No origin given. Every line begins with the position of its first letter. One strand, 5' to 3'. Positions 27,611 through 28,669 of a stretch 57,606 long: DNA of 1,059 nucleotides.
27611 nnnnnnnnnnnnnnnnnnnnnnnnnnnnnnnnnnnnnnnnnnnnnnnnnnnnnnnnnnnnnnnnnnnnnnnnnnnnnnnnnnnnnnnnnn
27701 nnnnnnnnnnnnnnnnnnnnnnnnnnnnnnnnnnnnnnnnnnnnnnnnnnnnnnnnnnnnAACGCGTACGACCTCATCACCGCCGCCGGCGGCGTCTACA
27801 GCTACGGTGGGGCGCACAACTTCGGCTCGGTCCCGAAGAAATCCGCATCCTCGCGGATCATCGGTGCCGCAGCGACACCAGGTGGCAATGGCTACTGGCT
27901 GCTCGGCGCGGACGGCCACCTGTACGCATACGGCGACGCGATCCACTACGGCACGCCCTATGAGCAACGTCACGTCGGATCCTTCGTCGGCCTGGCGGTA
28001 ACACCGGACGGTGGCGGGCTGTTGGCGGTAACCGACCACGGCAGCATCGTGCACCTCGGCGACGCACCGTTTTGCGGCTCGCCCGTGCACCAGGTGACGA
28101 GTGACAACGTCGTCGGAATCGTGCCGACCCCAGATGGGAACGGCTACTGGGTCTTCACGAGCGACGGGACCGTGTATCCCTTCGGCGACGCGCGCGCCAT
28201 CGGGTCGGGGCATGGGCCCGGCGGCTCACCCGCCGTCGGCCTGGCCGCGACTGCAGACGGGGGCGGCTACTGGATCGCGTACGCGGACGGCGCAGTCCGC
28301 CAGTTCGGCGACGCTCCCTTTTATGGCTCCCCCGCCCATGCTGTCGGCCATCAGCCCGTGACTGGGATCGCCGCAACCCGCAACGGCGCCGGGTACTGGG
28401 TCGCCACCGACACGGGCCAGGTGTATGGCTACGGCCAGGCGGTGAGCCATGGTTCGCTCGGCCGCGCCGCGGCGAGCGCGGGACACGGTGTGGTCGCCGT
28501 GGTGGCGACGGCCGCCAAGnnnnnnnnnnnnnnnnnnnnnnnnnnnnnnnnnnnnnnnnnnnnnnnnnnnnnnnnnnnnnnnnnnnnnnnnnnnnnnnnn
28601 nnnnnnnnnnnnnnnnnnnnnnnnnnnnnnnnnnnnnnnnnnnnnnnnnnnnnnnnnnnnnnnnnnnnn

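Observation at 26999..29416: Unusual secreted mosaic protein: proline-free collagen-like (Gly-Thr-Ser)28 stalk, six-blade propeller-like repeat module and GH25/DUF1906-like C-terminal domain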

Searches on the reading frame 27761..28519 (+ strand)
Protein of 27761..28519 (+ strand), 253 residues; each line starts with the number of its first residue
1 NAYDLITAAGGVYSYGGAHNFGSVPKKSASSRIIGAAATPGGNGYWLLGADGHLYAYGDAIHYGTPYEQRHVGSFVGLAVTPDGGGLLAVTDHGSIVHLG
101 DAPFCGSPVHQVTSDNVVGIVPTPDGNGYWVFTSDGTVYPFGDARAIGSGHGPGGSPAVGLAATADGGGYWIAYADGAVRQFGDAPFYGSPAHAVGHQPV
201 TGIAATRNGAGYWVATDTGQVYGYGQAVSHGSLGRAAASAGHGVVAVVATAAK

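Call 7: search_protein_families(library=pfam, proteins=[window:27761-28519:+], max_evalue=10)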
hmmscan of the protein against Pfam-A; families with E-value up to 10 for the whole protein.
seq(253 aa): 4 families
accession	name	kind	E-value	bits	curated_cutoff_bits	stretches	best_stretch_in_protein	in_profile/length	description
PF07494.17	Reg_prop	-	0.0026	18.2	20.4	1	197-217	4-23/24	Two component regulator propeller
PF16151.10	DUF4859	-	0.2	12.1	22.6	1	29-65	48-83/120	Domain of unknown function (DUF4859)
PF23795.1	SH3_YKFC_2nd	-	0.36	11.1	27.4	1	108-139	28-57/57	YKFC SH3b2 domain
PF21268.3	Helic-prim_T7_N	-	2.7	8.7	27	0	209-222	18-31/59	Bacteriophage T7 DNA helicase/primase, N-terminal a+b fold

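Call 27: find_homologous_proteins(query=window:27761-28519:+, max_evalue=0.001)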
Query seq(253 aa) (253 aa): 2189 proteins with E <= 0.001 among 8000 candidates; the best 120 are listed.
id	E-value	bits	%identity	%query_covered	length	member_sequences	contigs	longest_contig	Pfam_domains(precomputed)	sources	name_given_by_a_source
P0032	7.3e-72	260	43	77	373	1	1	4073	PF06737.20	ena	-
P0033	1.9e-68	249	38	99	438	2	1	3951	-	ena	-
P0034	4.0e-68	248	38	100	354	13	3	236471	PF06737.20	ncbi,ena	-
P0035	9.0e-68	247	42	86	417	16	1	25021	PF05257.23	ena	-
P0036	1.0e-67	247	38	100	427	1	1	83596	PF00877.26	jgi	jgi:cell wall-associated NlpC family hydrolase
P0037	2.2e-66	242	41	89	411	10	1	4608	-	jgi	-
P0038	3.2e-65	239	41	90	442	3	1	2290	PF00188.33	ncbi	ncbi:MAG TPA: CAP domain-containing protein [Actinomycetota bacterium]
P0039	6.5e-65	238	45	77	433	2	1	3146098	-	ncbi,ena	-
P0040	9.3e-65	237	39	90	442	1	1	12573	PF00877.26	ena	-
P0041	4.5e-62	228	41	91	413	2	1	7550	-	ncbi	ncbi:MAG TPA: hypothetical protein VGH31_04745, partial [Acidimicrobiales bacterium]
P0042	1.5e-61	227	39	91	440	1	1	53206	-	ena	-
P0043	2.7e-60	222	40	92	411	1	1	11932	-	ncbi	ncbi:MAG TPA: hypothetical protein VIY26_16160, partial [Acidimicrobiales bacterium]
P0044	3.4e-60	222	42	90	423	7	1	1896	PF05257.23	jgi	jgi:hypothetical protein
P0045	2.0e-59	220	41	88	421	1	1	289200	-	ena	-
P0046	4.7e-59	218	41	80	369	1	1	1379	-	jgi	jgi:hypothetical protein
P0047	1.8e-58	216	42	84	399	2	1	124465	PF01471.24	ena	-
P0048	4.1e-58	215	39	93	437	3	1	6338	PF22073.3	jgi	-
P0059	2.5e-56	209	44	85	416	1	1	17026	PF23163.2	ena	-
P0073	7.0e-54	201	43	85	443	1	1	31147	PF23163.2,PF23795.2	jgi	-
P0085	2.1e-51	193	40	91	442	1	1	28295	PF03734.20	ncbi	-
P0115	2.5e-48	183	40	88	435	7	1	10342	PF02557.23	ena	-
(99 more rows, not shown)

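Call 39: predict_structure(alignment_id=A3)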
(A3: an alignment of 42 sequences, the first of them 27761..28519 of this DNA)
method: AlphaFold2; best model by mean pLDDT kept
length: 253 residues; sequences in the alignment: 42
mean_pLDDT: 91.8   pTM: 0.89
mean pLDDT of the five models: 91.8, 91.6, 90.5, 89.8, 89.2
residues with pLDDT >= 90: 203; 70-90: 38; 50-70: 12; < 50: 0
segments of 3 or more residues with pLDDT < 50: none
pLDDT, mean of each block of 10 residues (from residue 1): 95 95 79 94 95 94 82 90 96 93 86 78 97 96 95 92 97 97 98 90 96 96 96 81 91 82
secondary structure, 60 per line:
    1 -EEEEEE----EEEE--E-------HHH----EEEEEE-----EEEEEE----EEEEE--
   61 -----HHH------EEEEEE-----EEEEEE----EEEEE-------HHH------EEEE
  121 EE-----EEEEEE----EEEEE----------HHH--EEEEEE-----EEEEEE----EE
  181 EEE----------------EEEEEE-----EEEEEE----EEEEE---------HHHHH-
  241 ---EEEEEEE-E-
elements in order: E2-7 E12-15 E33-38 E44-49 E54-58 E75-80 E86-91 E96-100 E117-122 E128-133 E138-142 E158-163 E169-174 E179-183 E200-205 E211-216 E221-225 H235-239 E244-250

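Call 43: fold_search(model_id=the predicted structure, library=pdb)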
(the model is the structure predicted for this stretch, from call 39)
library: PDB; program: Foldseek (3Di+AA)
matches with E <= 10: 1990; with E <= 0.001: 1444
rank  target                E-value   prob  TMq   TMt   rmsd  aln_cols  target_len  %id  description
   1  2ymu_A                7.3e-10  1.00  0.58  0.28   4.5       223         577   19  Structure of a highly repetitive propeller structure (released 2012-10-17)
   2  7bid                  1.3e-09  1.00  0.64  0.58   4.9       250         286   18  Crystal structure of v31WRAP-T, a 7-bladed designer protein (released 2021-09-22)
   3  5yzv_C                2.2e-09  1.00  0.63  0.56   4.7       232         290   18  Biophysical and structural characterization of the thermostable WD40 domain of a prokaryotic protein, Thermomonospora  (released 2018-10-03)
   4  7bie_A                2.9e-09  1.00  0.64  0.58   4.3       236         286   19  Crystal structure of nvWrap-T, a 7-bladed symmetric propeller (released 2021-09-22)
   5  9ppw_C                3.5e-09  1.00  0.61  0.48   4.9       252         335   12  CryoEM structure of delta opioid receptor bound to G proteins and Naltrindole (released 2026-03-04)
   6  7bif_A                4.6e-09  1.00  0.53  0.48   8.3       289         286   17  Crystal structure of v22WRAP-T, a 7-bladed designer protein (released 2021-09-22)
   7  9md1_B                6.4e-09  1.00  0.58  0.47   8.2       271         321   11  Buspirone-bound serotonin 1A (5-HT1A) receptor-Gz protein complex (released 2025-08-13)
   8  8geh_B                8.0e-09  1.00  0.57  0.45   8.0       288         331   12  CryoEM structure of beta-2-adrenergic receptor in complex with nucleotide-free Gs heterotrimer (#18 of 20) (released 2024-03-06)
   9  1nr0                  1.0e-08  1.00  0.51  0.23   6.2       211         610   15  Two Seven-Bladed Beta-Propeller Domains Revealed By The Structure Of A C. elegans Homologue Of Yeast Actin Interacting P (released 2003-07-01)
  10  5yzv_B                1.1e-08  1.00  0.62  0.55   5.1       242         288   16  Biophysical and structural characterization of the thermostable WD40 domain of a prokaryotic protein, Thermomonospora  (released 2018-10-03)
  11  5yzv_A                1.1e-08  1.00  0.57  0.51   4.9       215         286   18  Biophysical and structural characterization of the thermostable WD40 domain of a prokaryotic protein, Thermomonospora  (released 2018-10-03)
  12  8p12_B                1.3e-08  1.00  0.58  0.48   5.9       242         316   14  Cryo-EM structure of Rhodopsin-Gi bound to antibody fragment Fab13 (released 2024-11-20)
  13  9l5t_W                1.3e-08  1.00  0.50  0.34   7.1       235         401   11  Cryo-EM structure of the thermophile spliceosome (state B*Q2) (released 2025-03-12)
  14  8emw_C                1.5e-08  1.00  0.63  0.50   5.0       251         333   13  Phospholipase C beta 3 (PLCb3) in complex with Gbg on liposomes (released 2023-05-24)
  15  6byn_W                1.7e-08  1.00  0.58  0.49   6.2       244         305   16  Crystal structure of WDR5-Mb(S4) monobody complex (released 2018-07-04)
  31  6m8s_G                2.7e-08  1.00  0.64  0.51   5.3       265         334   12  Crystal structure of the KCTD12 H1 domain in complex with Gbeta1gamma2 subunits (released 2019-02-27)
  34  6m8s_C                3.1e-08  1.00  0.62  0.49   4.7       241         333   14  Crystal structure of the KCTD12 H1 domain in complex with Gbeta1gamma2 subunits (released 2019-02-27)
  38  6m8s_H                3.2e-08  1.00  0.59  0.47   5.5       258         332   14  Crystal structure of the KCTD12 H1 domain in complex with Gbeta1gamma2 subunits (released 2019-02-27)
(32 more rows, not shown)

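Call 49: search_protein_families(library=pfam, proteins=[P0048, P0059, P0073, P0032, P0035, P0047, P0085, P0115], max_evalue=0.001)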
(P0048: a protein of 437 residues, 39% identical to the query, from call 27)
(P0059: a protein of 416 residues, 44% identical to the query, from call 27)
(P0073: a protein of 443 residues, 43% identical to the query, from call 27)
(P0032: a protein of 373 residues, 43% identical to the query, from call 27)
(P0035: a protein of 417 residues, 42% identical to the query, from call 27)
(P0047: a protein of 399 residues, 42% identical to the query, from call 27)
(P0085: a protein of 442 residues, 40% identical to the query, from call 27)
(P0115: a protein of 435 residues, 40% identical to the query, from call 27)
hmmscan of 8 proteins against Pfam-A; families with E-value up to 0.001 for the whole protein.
P0048 (437 aa): 1 family
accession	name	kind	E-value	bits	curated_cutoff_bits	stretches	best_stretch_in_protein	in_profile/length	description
PF22073.2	Cep192_D4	-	1.8e-05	25.3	35.5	1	38-155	2-111/112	Cep192 domain 4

P0059 (416 aa): 2 families
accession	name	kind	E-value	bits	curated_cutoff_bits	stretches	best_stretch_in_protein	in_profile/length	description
PF23163.1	CSD_RNase_II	-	5.3e-05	23.6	24.3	0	107-126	17-36/60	CSD-like barrel domain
PF23795.1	SH3_YKFC_2nd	-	0.00051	20.2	27.4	0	185-215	27-56/57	YKFC SH3b2 domain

P0073 (443 aa): 2 families
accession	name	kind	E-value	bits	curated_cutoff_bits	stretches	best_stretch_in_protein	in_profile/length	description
PF23163.1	CSD_RNase_II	-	1.6e-05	25.2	24.3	0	357-377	16-36/60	CSD-like barrel domain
PF23795.1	SH3_YKFC_2nd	-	3.1e-05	24.1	27.4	0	278-295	40-57/57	YKFC SH3b2 domain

P0032 (373 aa): 1 family
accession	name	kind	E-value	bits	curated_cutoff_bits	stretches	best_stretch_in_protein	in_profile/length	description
PF06737.19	Transglycosylas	-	2.7e-24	86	27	1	296-366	4-77/77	Transglycosylase-like domain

P0035 (417 aa): 3 families
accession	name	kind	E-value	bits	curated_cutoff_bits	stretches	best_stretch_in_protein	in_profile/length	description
PF05257.22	CHAP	-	1.4e-08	35.5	26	1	299-380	7-80/81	CHAP domain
PF23795.1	SH3_YKFC_2nd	-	0.00029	21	27.4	0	69-86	40-57/57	YKFC SH3b2 domain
PF23163.1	CSD_RNase_II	-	0.00036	20.9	24.3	0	105-126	15-36/60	CSD-like barrel domain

P0047 (399 aa): 1 family
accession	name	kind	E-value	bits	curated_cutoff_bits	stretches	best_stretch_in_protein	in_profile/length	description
PF01471.23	PG_binding_1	-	1.2e-08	35.4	23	1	320-364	1-45/57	Putative peptidoglycan binding domain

P0085 (442 aa): 1 family
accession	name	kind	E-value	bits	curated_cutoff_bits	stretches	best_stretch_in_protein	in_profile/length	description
PF03734.19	YkuD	-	8.8e-19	69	23.4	1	317-441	2-146/146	L,D-transpeptidase catalytic domain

P0115 (435 aa): 1 family
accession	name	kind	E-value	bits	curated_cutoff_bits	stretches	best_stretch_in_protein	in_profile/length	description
PF02557.22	VanY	-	2.9e-10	40.5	25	1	62-182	7-132/132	D-alanyl-D-alanine carboxypeptidase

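Call 66: search_dna_similar(query=window:27761-28519:+, collection=phages, mode=protein, max_evalue=0.01, max_rows=15)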
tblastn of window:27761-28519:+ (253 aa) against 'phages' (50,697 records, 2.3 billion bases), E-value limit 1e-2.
Records with a match: 1; places in all: 4; records where one place covers at least 80% of the query: 1.
Best place of each record, by identity: <60% 1.
By first word of the organism name: Caudovirales 1.
By host as written in the record: - 1.
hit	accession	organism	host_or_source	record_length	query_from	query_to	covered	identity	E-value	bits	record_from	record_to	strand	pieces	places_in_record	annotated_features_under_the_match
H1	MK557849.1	Caudovirales GX15bay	mangrove soil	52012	3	232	91%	32.3%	4e-10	125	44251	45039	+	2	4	glycoside hydrolase family 25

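Call 67: get_annotated_region(hit=H1, flank=3000)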
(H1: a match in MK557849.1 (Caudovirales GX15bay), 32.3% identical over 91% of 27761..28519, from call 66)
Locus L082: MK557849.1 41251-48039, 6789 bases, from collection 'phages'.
description: Caudovirales GX15bay, complete genome.
organism: Caudovirales GX15bay (NCBI taxid 2530034)
taxonomy: Viruses; Duplodnaviria; Heunggongvirae; Uroviricota; Caudoviricetes
host: -; source: mangrove soil; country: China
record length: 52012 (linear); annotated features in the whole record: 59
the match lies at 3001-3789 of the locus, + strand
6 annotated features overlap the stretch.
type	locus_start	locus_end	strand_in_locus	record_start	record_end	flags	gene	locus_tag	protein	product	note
CDS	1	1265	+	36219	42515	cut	-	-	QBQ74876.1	minor tail protein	-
CDS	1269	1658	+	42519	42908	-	-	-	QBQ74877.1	hypothetical protein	-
CDS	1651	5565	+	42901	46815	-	-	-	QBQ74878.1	glycoside hydrolase family 25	-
CDS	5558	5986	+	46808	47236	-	-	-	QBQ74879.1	chitinase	-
CDS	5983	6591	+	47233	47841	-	-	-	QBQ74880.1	hypothetical protein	-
CDS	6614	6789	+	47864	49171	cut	-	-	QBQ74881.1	esterase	-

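Call 68: search_protein_families(library=pfam, proteins=[L082:1651-5562:+, L082:5558-5983:+], max_evalue=0.01)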
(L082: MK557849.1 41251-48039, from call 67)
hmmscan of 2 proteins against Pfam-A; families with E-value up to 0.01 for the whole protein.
L082:1651-5562:+ (1304 aa): 0 families

L082:5558-5983:+ (142 aa): 0 families

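Call 73: search_protein_families(library=phrogs, proteins=[window:27761-28519:+], max_evalue=0.01)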
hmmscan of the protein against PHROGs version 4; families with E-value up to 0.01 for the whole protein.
window:27761-28519:+ (253 aa): 0 families
